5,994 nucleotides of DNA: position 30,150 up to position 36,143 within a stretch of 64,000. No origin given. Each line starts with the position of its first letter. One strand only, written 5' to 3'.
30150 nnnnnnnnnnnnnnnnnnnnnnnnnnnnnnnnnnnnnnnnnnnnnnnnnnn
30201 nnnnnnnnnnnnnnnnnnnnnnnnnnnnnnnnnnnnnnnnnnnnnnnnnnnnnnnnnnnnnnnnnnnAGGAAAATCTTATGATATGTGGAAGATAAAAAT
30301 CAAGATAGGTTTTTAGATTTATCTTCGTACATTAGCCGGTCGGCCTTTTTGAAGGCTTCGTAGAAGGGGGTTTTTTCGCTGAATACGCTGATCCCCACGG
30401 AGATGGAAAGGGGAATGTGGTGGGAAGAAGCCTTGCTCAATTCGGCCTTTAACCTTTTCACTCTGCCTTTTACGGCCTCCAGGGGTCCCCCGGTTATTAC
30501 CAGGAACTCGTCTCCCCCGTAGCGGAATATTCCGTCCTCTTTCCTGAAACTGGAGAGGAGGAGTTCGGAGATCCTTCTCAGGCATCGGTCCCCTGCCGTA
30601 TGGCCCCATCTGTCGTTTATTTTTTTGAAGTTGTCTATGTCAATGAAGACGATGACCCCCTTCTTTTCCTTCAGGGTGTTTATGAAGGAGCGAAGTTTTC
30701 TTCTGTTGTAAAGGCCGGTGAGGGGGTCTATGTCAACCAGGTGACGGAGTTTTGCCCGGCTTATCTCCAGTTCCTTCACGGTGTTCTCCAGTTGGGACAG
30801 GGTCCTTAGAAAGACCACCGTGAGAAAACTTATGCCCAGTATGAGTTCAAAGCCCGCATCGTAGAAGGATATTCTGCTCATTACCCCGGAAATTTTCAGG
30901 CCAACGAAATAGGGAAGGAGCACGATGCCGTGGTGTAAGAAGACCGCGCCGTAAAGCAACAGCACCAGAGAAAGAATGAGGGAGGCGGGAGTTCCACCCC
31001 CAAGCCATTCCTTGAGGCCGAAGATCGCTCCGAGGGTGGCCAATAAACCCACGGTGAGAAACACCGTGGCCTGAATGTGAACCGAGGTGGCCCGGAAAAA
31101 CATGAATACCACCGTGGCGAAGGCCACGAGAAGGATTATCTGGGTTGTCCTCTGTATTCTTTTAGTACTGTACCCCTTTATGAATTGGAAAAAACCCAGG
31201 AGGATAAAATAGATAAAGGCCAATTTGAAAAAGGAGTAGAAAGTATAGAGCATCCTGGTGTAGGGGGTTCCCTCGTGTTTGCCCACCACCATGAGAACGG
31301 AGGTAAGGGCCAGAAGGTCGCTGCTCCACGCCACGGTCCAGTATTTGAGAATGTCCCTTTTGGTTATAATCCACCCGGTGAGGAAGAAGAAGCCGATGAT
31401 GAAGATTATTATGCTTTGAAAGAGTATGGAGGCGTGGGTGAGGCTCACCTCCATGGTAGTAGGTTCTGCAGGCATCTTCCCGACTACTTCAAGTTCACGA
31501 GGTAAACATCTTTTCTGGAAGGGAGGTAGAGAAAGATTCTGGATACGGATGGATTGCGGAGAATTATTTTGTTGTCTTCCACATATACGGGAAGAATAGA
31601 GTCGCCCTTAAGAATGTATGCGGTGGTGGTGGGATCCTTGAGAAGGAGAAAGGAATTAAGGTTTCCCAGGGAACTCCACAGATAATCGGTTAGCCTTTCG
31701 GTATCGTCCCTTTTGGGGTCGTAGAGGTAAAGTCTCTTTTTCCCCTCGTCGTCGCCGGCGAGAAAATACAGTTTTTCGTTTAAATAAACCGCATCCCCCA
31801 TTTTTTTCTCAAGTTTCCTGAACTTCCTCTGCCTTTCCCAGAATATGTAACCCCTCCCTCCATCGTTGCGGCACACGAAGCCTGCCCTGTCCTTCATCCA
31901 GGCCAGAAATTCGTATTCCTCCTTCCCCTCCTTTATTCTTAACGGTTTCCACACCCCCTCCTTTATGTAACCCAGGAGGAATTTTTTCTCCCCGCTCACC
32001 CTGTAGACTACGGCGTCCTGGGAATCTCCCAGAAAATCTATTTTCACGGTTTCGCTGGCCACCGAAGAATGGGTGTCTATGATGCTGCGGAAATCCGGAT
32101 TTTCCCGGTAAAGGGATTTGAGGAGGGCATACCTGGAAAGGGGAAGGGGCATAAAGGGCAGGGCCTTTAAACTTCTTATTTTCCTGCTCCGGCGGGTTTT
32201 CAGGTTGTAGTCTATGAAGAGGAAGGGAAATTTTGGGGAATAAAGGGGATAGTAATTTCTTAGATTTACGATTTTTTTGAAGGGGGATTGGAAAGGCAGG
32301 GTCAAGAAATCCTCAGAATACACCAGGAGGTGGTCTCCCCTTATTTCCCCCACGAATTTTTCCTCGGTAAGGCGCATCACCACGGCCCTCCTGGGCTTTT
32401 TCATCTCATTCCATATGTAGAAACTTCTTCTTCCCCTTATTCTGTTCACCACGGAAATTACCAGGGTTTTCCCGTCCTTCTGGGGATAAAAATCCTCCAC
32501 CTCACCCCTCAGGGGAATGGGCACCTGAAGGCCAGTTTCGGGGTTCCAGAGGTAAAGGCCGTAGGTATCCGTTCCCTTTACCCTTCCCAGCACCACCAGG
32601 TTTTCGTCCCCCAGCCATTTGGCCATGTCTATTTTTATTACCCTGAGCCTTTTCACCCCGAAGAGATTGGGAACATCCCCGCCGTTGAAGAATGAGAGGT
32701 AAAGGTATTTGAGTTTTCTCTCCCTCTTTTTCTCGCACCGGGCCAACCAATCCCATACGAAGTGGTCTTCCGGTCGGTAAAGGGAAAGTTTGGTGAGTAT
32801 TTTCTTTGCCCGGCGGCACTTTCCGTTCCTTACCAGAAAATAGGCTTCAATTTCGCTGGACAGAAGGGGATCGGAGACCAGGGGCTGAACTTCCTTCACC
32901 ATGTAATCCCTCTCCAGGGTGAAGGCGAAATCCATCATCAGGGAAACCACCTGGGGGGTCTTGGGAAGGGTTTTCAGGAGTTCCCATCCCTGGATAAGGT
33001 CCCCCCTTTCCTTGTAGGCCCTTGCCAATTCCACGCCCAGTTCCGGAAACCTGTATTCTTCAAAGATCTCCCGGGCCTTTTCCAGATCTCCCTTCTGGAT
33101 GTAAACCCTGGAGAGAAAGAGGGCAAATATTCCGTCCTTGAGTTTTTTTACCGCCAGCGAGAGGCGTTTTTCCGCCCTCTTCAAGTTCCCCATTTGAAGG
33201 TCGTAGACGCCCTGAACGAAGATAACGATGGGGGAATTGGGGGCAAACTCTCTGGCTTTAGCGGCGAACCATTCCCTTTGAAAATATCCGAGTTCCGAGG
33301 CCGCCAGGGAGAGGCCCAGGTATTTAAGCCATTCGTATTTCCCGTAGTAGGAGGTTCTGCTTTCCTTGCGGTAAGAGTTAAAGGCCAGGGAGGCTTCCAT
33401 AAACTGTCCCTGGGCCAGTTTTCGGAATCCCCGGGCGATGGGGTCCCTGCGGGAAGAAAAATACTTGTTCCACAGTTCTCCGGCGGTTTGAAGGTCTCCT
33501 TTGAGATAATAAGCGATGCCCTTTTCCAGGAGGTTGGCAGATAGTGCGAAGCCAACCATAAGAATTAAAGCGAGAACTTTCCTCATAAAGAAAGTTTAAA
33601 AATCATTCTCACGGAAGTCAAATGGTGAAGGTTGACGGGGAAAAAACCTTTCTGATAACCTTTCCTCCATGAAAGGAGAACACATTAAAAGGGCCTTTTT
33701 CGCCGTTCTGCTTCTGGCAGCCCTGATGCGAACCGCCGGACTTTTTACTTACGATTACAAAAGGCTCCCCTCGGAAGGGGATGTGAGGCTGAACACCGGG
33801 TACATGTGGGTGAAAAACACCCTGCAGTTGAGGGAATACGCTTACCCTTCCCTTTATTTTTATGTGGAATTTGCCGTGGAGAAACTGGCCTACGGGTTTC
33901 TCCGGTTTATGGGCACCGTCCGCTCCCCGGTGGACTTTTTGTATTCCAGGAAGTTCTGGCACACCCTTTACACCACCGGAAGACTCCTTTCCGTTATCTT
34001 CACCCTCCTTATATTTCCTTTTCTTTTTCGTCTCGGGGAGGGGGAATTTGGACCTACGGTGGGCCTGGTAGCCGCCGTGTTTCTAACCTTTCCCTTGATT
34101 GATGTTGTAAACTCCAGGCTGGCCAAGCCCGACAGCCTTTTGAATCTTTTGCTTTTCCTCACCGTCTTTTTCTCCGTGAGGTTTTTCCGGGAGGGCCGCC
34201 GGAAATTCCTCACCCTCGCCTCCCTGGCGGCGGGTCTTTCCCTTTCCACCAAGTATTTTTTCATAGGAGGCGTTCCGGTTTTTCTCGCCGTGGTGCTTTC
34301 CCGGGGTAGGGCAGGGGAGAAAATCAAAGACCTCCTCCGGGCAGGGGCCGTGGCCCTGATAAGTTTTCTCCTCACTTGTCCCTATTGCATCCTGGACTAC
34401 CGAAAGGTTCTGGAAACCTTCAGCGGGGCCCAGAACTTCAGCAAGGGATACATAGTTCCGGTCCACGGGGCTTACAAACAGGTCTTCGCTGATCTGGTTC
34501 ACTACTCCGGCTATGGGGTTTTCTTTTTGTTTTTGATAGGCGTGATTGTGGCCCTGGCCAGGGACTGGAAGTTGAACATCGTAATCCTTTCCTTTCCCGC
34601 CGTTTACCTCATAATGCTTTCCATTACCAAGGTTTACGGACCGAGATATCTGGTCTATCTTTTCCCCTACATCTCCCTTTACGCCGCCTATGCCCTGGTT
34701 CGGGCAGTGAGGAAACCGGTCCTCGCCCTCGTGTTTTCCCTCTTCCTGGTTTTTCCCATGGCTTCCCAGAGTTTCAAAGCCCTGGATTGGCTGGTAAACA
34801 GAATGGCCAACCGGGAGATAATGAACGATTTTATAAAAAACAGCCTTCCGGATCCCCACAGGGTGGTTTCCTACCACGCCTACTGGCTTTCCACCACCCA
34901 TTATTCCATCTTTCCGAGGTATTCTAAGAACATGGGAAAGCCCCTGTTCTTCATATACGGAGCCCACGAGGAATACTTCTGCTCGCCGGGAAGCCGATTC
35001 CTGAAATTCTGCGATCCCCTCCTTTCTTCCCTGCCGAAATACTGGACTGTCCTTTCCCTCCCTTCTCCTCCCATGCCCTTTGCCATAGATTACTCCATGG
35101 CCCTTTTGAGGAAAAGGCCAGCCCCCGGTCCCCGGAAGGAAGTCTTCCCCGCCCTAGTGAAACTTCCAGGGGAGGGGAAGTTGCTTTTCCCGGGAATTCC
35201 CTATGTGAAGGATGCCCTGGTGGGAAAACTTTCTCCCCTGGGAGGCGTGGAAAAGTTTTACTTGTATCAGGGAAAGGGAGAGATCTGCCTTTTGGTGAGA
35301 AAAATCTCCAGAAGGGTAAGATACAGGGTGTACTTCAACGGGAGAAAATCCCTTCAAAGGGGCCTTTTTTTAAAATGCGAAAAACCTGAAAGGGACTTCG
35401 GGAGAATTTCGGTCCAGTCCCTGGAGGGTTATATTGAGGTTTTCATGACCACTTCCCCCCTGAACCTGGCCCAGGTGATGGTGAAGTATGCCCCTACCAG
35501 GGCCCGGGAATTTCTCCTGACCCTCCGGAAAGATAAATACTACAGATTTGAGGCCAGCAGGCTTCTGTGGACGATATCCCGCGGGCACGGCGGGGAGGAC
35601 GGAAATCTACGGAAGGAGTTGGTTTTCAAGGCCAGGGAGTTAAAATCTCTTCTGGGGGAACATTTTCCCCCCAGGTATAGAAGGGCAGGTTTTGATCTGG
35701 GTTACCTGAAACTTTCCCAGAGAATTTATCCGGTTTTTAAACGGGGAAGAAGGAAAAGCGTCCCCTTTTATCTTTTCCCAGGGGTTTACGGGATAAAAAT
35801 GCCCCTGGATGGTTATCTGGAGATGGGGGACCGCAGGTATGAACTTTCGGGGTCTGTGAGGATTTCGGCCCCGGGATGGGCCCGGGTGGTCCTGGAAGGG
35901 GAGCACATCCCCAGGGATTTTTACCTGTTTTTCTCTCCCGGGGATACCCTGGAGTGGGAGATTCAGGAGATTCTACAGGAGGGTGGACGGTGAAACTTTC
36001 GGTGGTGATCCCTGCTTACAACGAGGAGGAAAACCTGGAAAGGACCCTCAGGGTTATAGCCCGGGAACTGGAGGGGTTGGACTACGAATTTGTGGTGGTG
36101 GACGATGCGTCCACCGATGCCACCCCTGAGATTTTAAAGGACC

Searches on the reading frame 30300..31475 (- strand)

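Call 3: search_protein_families(library=pfam, proteins=[window:30300-31475:-], max_evalue=0.01)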
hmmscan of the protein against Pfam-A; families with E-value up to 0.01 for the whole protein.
window:30300-31475:- (391 aa): 2 families
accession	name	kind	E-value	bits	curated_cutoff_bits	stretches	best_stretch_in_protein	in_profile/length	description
PF00990.26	GGDEF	-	9.1e-34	117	23.8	1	248-388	2-157/161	Diguanylate cyclase, GGDEF domain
PF22335.1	Cas10-Cmr2_palm2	-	3.2e-06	27.7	27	1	316-387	53-125/133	Cas10/Cmr2, second palm domain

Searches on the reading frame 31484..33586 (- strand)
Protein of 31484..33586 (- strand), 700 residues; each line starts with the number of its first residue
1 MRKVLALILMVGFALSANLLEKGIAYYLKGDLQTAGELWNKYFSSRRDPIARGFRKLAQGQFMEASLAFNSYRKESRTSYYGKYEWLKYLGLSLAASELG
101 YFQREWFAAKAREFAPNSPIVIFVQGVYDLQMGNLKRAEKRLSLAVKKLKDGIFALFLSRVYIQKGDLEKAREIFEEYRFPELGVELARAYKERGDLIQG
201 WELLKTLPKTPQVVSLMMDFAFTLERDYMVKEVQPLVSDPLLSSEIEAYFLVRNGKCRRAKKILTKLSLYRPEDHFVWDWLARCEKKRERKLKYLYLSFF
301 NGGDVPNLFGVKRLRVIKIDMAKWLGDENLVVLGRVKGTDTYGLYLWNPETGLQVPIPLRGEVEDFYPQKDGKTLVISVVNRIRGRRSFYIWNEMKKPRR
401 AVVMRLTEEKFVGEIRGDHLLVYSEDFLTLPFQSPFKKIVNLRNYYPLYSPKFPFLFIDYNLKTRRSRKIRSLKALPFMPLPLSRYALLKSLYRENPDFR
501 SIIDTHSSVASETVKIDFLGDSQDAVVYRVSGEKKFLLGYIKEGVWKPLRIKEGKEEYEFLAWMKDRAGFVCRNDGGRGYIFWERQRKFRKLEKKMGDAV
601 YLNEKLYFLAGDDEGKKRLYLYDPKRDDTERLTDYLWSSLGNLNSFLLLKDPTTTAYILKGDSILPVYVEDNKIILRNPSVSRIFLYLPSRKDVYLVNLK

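Call 3: search_protein_families(library=pfam, proteins=[window:31484-33586:-], max_evalue=0.01)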
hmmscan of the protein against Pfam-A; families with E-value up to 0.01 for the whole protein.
window:31484-33586:- (700 aa): 5 families
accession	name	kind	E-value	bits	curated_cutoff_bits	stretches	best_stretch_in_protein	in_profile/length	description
PF14559.12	TPR_19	-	8.6e-06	26.4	25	0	130-178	2-51/68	Tetratricopeptide repeat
PF13432.12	TPR_16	-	2e-05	25.4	32.7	0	125-178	3-57/65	Tetratricopeptide repeat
PF13428.12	TPR_14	-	0.00054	20.8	23.5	0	157-178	6-27/44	Tetratricopeptide repeat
PF07719.23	TPR_2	-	0.0019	18.6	27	0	158-177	7-26/34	Tetratricopeptide repeat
PF23300.3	HEAT_Nup120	-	0.0073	16.6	29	0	108-149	15-56/170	Nucleoporin Nup120, HEAT repeats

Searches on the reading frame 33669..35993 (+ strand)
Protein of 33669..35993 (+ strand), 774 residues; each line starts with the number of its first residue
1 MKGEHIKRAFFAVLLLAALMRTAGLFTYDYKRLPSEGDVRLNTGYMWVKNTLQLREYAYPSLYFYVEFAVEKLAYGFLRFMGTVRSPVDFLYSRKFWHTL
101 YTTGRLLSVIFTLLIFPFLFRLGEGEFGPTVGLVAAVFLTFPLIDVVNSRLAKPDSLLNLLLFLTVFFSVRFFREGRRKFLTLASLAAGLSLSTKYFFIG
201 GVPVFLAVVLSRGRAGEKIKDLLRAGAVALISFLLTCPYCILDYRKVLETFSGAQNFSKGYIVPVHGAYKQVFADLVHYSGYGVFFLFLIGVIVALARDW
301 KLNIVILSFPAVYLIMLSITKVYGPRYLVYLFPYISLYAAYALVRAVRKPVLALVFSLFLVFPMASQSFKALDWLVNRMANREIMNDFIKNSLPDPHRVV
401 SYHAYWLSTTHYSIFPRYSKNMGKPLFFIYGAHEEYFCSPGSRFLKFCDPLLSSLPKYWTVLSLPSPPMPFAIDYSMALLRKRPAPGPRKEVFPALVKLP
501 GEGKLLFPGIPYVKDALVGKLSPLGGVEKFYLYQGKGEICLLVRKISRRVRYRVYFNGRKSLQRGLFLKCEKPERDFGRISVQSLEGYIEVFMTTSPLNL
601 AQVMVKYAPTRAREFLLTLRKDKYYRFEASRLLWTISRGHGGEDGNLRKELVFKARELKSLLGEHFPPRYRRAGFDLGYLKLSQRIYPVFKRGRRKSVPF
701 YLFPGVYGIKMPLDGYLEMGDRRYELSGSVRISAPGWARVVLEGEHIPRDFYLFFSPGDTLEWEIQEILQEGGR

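Call 71: search_protein_families(library=pfam, proteins=[window:33669-35993:+], max_evalue=0.00001)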
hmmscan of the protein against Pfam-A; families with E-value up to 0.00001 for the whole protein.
window:33669-35993:+ (774 aa): 1 family
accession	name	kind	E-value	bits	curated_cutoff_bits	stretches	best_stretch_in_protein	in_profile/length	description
PF13231.12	PMT_2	-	7.5e-12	46.2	26.1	1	104-234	24-155/160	Dolichyl-phosphate-mannose-protein mannosyltransferase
